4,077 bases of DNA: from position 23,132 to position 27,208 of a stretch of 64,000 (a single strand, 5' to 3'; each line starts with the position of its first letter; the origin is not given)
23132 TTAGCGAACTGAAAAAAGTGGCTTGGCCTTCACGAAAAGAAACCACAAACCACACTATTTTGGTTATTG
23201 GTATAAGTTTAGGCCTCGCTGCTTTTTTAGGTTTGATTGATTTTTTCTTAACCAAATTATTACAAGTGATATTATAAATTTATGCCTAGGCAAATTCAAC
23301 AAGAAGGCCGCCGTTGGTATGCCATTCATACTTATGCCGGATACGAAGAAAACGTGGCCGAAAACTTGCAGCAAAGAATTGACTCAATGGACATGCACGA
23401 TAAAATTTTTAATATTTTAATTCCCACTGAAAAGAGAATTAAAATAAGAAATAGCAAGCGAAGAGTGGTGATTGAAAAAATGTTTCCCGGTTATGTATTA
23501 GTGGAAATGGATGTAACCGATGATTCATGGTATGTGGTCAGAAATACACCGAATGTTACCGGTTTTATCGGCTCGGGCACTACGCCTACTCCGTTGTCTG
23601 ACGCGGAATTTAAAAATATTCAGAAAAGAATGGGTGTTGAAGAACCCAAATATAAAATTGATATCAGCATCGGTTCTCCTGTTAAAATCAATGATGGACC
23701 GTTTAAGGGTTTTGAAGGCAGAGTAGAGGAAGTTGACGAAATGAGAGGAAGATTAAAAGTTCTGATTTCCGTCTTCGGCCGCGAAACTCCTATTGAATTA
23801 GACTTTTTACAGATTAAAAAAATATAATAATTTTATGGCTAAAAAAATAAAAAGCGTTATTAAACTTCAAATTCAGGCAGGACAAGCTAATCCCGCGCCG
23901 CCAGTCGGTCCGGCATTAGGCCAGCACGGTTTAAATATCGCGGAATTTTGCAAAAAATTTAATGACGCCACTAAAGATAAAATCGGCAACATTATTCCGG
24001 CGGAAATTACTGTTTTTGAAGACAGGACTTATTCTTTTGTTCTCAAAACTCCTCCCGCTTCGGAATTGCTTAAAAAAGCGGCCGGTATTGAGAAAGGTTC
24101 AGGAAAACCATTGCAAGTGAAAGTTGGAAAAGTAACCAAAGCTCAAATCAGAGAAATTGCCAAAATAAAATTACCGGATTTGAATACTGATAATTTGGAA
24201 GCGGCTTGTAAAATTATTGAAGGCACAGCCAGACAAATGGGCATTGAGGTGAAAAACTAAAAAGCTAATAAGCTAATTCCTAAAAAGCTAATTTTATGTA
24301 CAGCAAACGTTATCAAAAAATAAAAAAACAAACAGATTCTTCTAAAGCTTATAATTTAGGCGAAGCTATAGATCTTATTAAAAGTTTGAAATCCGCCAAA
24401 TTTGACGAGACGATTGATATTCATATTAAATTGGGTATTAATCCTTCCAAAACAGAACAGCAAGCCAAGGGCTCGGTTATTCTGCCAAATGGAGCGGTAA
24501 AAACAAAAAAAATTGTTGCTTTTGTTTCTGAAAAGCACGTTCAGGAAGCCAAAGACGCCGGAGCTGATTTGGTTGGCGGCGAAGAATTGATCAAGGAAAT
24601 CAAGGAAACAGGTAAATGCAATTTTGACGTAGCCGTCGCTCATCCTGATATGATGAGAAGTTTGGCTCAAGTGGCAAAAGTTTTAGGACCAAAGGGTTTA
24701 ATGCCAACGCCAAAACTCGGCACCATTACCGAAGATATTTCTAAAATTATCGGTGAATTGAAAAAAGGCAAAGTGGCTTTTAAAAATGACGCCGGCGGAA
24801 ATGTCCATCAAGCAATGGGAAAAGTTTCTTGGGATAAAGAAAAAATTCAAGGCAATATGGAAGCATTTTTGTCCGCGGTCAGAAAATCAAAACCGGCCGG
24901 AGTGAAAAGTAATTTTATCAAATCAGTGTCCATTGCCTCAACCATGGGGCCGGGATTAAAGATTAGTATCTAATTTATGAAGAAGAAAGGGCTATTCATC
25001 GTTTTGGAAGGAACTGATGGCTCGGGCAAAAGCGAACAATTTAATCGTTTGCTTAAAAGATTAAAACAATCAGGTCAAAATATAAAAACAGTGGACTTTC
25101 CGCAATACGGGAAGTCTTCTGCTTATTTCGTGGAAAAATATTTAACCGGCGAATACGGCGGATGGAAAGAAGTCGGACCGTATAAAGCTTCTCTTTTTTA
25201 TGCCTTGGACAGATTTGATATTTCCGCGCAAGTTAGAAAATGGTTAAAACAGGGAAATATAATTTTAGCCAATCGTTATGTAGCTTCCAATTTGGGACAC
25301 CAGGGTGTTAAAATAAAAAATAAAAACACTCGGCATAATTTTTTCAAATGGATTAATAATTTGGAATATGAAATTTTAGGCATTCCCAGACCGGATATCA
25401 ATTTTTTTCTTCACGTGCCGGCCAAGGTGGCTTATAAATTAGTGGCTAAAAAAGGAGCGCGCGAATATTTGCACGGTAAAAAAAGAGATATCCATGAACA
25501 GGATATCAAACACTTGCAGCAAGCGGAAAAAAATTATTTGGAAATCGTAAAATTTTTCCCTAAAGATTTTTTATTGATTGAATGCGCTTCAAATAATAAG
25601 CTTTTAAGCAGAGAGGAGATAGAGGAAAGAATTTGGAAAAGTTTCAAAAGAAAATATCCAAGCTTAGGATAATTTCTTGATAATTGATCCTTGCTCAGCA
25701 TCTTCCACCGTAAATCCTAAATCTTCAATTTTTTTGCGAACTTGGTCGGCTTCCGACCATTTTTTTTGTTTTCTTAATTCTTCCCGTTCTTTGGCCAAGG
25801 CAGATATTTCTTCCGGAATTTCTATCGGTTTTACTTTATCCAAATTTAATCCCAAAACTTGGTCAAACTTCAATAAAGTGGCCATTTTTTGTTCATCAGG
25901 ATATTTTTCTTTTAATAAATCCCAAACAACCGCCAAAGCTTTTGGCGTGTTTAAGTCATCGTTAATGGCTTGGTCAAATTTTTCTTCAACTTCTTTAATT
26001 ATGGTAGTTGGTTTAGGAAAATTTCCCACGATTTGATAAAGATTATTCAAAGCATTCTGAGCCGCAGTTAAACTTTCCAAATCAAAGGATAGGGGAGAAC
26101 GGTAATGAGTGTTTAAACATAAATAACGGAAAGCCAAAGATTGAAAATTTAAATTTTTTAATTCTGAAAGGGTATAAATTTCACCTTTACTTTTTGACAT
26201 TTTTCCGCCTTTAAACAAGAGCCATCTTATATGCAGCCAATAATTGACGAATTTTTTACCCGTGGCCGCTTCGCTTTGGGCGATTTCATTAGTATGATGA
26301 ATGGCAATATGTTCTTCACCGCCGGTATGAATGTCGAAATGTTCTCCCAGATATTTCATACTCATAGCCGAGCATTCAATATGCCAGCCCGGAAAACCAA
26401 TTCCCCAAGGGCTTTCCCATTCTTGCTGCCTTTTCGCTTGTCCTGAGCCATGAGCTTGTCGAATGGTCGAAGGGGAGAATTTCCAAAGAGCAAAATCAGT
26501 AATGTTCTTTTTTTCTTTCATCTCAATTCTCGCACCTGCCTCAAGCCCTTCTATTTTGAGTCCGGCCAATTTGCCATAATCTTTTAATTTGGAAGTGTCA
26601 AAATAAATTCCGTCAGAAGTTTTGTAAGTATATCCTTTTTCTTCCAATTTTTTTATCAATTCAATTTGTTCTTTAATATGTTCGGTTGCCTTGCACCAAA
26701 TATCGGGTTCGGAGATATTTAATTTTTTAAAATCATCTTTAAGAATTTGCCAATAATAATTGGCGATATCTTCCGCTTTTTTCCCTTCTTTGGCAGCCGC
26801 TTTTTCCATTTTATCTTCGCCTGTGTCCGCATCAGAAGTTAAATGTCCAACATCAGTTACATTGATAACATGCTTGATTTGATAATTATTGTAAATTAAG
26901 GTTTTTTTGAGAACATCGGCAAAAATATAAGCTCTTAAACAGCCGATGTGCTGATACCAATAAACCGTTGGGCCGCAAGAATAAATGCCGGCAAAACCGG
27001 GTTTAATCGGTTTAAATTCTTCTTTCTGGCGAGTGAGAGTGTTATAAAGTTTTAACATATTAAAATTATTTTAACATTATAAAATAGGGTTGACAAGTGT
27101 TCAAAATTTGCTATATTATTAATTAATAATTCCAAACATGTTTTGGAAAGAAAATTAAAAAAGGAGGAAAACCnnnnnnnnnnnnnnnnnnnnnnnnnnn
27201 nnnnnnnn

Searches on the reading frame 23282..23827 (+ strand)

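Call 52: search_protein_families(library=pfam, proteins=[window:23282-23827:+])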
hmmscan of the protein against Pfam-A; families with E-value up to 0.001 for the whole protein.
window:23282-23827:+ (181 aa): 2 families
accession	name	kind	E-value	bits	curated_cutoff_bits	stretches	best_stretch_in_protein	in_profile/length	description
PF02357.24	NusG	-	9.7e-31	106.6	22.2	1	11-113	2-92/93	Transcription termination factor nusG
PF00467.35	KOW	-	3.8e-05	23.8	22.3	1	134-153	5-24/32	KOW motif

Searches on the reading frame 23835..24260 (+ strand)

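Call 52: search_protein_families(library=pfam, proteins=[window:23835-24260:+])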
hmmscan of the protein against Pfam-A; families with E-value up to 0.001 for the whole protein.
window:23835-24260:+ (141 aa): 2 families
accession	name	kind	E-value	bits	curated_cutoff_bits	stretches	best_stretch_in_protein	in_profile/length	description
PF00298.24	Ribosomal_L11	-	3.1e-31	108.1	21.4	1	71-139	1-69/69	Ribosomal protein L11, RNA binding domain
PF03946.19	Ribosomal_L11_N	-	1.1e-27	96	32.9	1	9-66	1-58/58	Ribosomal protein L11, N-terminal domain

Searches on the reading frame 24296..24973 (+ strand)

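Call 52: search_protein_families(library=pfam, proteins=[window:24296-24973:+])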
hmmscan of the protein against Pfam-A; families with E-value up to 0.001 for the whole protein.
window:24296-24973:+ (225 aa): 1 family
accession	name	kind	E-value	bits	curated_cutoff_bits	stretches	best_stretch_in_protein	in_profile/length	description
PF00687.26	Ribosomal_L1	-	1.7e-53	181.6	32.2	1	29-219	2-198/198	Ribosomal protein L1p/L10e family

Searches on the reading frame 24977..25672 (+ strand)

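Call 52: search_protein_families(library=pfam, proteins=[window:24977-25672:+])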
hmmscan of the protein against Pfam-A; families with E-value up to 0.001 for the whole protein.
window:24977-25672:+ (231 aa): 2 families
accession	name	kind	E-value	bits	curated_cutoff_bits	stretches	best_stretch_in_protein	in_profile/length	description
PF02223.23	Thymidylate_kin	-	2.5e-21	76.6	27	1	10-208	1-179/185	Thymidylate kinase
PF13401.12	AAA_22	-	0.00058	20.6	27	0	4-55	4-54/130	AAA domain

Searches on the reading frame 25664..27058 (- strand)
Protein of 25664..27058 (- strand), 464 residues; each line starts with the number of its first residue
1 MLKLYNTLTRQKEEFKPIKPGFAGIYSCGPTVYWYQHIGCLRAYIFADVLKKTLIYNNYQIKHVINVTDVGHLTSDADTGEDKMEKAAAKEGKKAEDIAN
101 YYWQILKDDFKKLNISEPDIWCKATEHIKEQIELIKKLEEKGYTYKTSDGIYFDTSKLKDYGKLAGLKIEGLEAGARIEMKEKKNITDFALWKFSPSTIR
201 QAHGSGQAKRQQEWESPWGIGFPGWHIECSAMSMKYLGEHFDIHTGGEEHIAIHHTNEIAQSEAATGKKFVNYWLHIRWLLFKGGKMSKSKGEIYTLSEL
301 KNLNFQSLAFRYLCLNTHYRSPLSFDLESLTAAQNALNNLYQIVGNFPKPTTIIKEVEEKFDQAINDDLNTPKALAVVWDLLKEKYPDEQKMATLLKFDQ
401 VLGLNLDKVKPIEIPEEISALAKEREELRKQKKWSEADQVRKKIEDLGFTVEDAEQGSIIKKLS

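Call 52: search_protein_families(library=pfam, proteins=[window:25664-27058:-])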
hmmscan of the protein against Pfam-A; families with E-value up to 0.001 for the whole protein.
window:25664-27058:- (464 aa): 4 families
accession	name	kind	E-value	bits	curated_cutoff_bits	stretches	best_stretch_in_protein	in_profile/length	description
PF01406.26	tRNA-synt_1e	-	1.3e-87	294.4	27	1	15-334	2-300/301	tRNA synthetases class I (C) catalytic domain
PF09334.17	tRNA-synt_1g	-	2.2e-12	46.9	20.1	1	36-157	14-126/391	tRNA synthetases class I (M)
PF09190.17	DALR_2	-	2e-07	31.9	22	1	360-384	1-25/57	DALR domain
PF23493.1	CysS_C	-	1.3e-06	28.8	23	1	413-455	3-45/51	Cysteinyl-tRNA ligase anticodon binding domain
